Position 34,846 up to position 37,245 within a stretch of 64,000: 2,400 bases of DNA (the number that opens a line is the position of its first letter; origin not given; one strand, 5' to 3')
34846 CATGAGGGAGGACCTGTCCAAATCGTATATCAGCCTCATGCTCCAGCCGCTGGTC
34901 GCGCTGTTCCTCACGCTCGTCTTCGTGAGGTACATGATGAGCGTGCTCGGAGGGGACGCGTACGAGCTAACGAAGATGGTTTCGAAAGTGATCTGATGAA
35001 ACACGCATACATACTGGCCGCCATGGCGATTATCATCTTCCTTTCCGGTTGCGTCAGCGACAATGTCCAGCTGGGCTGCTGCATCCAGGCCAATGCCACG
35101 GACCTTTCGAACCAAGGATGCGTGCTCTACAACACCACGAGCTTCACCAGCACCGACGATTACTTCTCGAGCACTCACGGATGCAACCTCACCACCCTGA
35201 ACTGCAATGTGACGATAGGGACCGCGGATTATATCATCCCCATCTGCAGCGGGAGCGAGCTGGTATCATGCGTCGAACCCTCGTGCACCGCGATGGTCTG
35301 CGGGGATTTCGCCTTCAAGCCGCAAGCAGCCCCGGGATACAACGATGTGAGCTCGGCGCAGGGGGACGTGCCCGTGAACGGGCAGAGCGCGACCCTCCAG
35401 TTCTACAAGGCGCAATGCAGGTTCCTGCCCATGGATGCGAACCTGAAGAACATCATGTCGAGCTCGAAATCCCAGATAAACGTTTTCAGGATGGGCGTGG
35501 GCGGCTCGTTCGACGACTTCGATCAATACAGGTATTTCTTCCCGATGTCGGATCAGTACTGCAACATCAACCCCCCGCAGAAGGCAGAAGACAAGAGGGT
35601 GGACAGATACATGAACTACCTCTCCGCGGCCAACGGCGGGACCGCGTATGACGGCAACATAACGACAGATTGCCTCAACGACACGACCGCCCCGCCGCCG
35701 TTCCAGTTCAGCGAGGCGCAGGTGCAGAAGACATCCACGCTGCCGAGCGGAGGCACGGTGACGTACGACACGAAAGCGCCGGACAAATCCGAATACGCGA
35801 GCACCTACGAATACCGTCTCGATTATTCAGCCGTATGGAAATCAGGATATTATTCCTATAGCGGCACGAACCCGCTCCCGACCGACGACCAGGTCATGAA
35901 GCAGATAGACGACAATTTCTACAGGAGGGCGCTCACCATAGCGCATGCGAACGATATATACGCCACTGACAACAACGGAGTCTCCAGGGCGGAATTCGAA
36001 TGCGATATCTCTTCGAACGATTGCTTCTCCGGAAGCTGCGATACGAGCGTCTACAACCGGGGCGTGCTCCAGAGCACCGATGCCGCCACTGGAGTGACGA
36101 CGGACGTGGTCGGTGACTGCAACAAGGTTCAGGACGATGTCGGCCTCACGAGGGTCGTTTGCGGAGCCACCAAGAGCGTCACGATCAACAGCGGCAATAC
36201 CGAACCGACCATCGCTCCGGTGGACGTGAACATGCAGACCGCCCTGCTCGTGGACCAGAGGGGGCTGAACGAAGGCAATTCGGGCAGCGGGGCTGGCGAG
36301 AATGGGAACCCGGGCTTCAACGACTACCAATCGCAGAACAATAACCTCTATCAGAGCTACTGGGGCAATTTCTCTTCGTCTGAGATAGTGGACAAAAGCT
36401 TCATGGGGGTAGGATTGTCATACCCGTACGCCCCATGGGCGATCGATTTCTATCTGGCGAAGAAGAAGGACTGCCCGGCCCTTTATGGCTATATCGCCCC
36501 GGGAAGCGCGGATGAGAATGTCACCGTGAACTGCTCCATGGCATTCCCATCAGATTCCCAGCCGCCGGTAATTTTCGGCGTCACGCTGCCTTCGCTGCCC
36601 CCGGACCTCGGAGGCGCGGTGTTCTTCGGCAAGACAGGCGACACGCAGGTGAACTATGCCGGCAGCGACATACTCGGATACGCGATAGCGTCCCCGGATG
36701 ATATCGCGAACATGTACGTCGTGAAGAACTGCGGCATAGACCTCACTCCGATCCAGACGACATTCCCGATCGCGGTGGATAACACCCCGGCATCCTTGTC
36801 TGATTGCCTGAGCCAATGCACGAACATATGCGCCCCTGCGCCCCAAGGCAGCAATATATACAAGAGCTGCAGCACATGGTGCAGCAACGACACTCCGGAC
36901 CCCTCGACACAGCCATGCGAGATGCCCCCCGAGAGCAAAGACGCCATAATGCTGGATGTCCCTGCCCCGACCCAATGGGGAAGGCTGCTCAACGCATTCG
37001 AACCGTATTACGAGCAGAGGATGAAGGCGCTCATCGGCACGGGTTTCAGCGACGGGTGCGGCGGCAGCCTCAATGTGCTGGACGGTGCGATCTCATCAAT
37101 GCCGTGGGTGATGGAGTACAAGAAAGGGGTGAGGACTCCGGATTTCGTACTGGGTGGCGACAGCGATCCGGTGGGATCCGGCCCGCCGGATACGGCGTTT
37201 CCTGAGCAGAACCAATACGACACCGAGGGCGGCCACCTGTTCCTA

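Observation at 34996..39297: A giant lipobox-bearing protein with about 55 cysteines and dense N-glycosylation sequons is the terminal cargo-like gene of the MP operon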

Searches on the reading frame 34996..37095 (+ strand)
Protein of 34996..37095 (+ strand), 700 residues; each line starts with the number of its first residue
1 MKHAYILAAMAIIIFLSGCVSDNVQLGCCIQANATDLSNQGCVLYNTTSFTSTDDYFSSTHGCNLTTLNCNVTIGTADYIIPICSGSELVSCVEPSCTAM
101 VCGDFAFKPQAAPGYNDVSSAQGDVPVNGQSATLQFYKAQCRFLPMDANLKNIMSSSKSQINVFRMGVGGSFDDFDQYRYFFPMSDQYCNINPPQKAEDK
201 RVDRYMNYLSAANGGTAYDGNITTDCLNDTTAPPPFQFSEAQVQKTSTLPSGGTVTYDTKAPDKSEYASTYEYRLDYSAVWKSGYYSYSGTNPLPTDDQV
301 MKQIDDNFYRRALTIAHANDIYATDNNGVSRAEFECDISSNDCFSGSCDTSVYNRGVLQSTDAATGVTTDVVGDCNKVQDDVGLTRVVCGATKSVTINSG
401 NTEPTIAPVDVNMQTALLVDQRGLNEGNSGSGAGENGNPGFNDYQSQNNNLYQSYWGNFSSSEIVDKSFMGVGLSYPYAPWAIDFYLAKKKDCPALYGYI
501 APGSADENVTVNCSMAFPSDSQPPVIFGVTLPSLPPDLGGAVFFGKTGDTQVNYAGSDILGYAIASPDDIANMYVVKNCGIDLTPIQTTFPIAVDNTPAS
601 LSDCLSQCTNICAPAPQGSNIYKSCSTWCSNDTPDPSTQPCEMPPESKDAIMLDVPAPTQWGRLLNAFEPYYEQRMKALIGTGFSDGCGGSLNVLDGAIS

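Call 34: predict_structure(alignment_id=A3)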
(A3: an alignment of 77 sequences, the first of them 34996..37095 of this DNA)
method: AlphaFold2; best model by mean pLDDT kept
length: 700 residues; sequences in the alignment: 77
mean_pLDDT: 80.4   pTM: 0.73
mean pLDDT of the five models: 80.4, 79.1, 76.3, 75.2, 74.4
residues with pLDDT >= 90: 247; 70-90: 296; 50-70: 110; < 50: 47
segments of 3 or more residues with pLDDT < 50: 18-20, 106-115, 122-138, 160-163, 428-434
pLDDT, mean of each block of 10 residues (from residue 1): 78 67 79 92 86 92 94 94 76 63 51 48 42 45 71 63 54 72 80 88 94 88 84 92 88 85 90 85 85 77 91 95 89 92 88 90 93 92 90 94 94 81 51 59 78 77 58 86 90 85 89 86 66 79 91 89 94 96 82 57 85 71 90 82 86 77 87 88 75 81
secondary structure, 60 per line:
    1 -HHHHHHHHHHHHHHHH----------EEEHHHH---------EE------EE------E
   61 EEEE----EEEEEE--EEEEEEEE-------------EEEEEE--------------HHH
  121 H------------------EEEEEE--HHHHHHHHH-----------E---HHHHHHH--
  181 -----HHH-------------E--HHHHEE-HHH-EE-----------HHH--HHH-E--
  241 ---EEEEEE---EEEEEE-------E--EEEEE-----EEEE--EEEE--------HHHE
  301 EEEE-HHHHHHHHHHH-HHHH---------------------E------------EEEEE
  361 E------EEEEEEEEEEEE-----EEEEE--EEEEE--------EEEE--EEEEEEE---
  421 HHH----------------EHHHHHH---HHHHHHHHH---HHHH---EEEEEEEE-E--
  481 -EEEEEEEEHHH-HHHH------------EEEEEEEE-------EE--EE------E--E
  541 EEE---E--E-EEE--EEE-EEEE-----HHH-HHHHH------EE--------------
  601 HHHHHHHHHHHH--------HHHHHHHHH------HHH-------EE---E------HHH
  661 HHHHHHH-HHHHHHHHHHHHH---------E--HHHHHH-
elements in order (helices of 4 or more, strands of 3 or more residues): H2-17 E28-30 H31-34 E60-64 E69-74 E77-84 E98-103 H118-121 E140-145 H148-156 H172-178 H205-208 E244-249 E253-258 E269-273 E279-282 E285-288 E300-304 H306-316 H318-321 E356-361 E368-379 E385-389 E392-396 E405-408 E411-417 H441-446 H450-458 H462-465 E469-476 E482-489 H494-497 E510-517 E540-543 E552-554 E557-559 E561-564 H574-578 H601-612 H621-629 H658-667 H669-681 H694-699

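Call 37: fold_search(model_id=the predicted structure, library=pdb)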
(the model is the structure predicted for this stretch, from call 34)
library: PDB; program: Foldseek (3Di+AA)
matches with E <= 10: 53; with E <= 0.001: 0
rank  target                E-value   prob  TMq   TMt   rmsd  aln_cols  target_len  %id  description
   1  5u1f_H                1.2e+00  0.01  0.04  0.08  22.4       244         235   11  Initial contact of HIV-1 Env with CD4: Cryo-EM structure of BG505 DS-SOSIP trimer in complex with CD4 and antibody PGT (released 2017-02-22)
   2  6ssv                  1.8e+00  0.01  0.05  0.07  19.6       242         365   12  The structure of serpin from Schistosoma mansoni (released 2020-09-30)
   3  3tu4_L                2.7e+00  0.03  0.05  0.10  10.7        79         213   15  Crystal structure of the Sir3 BAH domain in complex with a nucleosome core particle. (released 2011-11-23)
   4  9jkc_B                3.0e+00  0.04  0.05  0.06  13.3       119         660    9  Crystal structure of Aspergillus fumigatus polymycovirus 1 ploymerase (residues 85-763) in its apo state (released 2025-03-26)
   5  7y5q_A                4.3e+00  0.01  0.05  0.08  33.4       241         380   10  Structure of 1:1 PAPP-A.STC2 complex(half map) (released 2023-01-11)
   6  8djq_C                4.6e+00  0.04  0.04  0.06   8.1        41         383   27  Sliding-clamp-DnaE1 peptide (released 2023-01-18)
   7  6om3_W                4.6e+00  0.03  0.05  0.10  13.8        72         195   14  Crystal structure of the Orc1 BAH domain in complex with a nucleosome core particle (released 2019-07-10)
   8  5frq_B                5.7e+00  0.03  0.03  0.06   9.3        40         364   12  Crystal Structure of Helicobacter pylori beta clamp bound to DNA ligase peptide (released 2016-08-17)
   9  5frq_C                6.0e+00  0.03  0.03  0.06   9.3        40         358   12  Crystal Structure of Helicobacter pylori beta clamp bound to DNA ligase peptide (released 2016-08-17)
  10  8djq_A                6.4e+00  0.04  0.04  0.06   8.1        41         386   27  Sliding-clamp-DnaE1 peptide (released 2023-01-18)
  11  8dkd                  6.4e+00  0.03  0.04  0.06   8.1        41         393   27  Sliding clamp from M. thermoresistibile (released 2023-01-18)
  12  4kui                  6.4e+00  0.03  0.04  0.10   9.4        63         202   16  Crystal structure of N-terminal acetylated yeast Sir3 BAH domain (released 2013-08-07)
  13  5g48_A                6.4e+00  0.03  0.03  0.06   9.0        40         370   12  H.pylori Beta clamp in complex with Diflunisal (released 2017-06-21)
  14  7e9f_K                6.4e+00  0.02  0.05  0.13  13.4        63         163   13  Cryo-EM structure of the 2:1 Orc1 BAH domain in complex with nucleosome (released 2022-09-07)
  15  9jbr                  6.4e+00  0.01  0.04  0.03  26.4       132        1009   11  P5A-ATPase ATP13A1 D533N mutant (released 2025-06-11)
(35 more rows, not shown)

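Call 52: fold_search(model_id=the predicted structure, library=viral)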
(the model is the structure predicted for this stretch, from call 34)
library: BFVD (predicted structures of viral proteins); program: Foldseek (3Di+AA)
matches with E <= 10: 58; with E <= 0.001: 0
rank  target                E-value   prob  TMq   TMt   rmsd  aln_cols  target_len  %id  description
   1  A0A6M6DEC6            1.1e+00  0.01  0.05  0.06  47.8       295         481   13  (no name in the UniProt tables at hand)
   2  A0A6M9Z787            1.2e+00  0.01  0.04  0.04  33.0       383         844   11  (no name in the UniProt tables at hand)
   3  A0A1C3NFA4            2.1e+00  0.02  0.05  0.10  27.6       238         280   13  (no name in the UniProt tables at hand)
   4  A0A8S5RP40            2.1e+00  0.01  0.05  0.07  34.0       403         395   11  Uncharacterized protein [virus sp. ctrcb4]
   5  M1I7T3                2.3e+00  0.01  0.05  0.05  43.0       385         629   11  (no name in the UniProt tables at hand)
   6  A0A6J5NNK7            2.3e+00  0.00  0.04  0.02  38.1       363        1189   12  Uncharacterized protein [uncultured Caudovirales phage]
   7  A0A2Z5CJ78            2.6e+00  0.02  0.06  0.07  26.9       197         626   14  (no name in the UniProt tables at hand)
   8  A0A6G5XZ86            2.8e+00  0.01  0.04  0.09  16.7       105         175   14  (no name in the UniProt tables at hand)
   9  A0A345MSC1            2.9e+00  0.18  0.04  0.09   4.0        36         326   22  (no name in the UniProt tables at hand)
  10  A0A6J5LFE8            2.9e+00  0.06  0.04  0.25  10.4        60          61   15  Uncharacterized protein [uncultured Caudovirales phage]
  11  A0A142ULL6            3.2e+00  0.02  0.04  0.09  20.6       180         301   15  Tail assembly chaperone [Mycobacterium phage SkinnyPete]
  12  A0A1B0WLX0            3.4e+00  0.04  0.04  0.12  10.6       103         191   11  (no name in the UniProt tables at hand)
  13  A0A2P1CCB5            3.6e+00  0.06  0.06  0.05  11.4       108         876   11  (no name in the UniProt tables at hand)
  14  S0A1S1                3.6e+00  0.01  0.05  0.07  29.4       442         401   12  Structural protein [Cellulophaga phage phi10:1]
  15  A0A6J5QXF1            3.6e+00  0.01  0.05  0.05  44.5       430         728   12  Uncharacterized protein [uncultured Caudovirales phage]
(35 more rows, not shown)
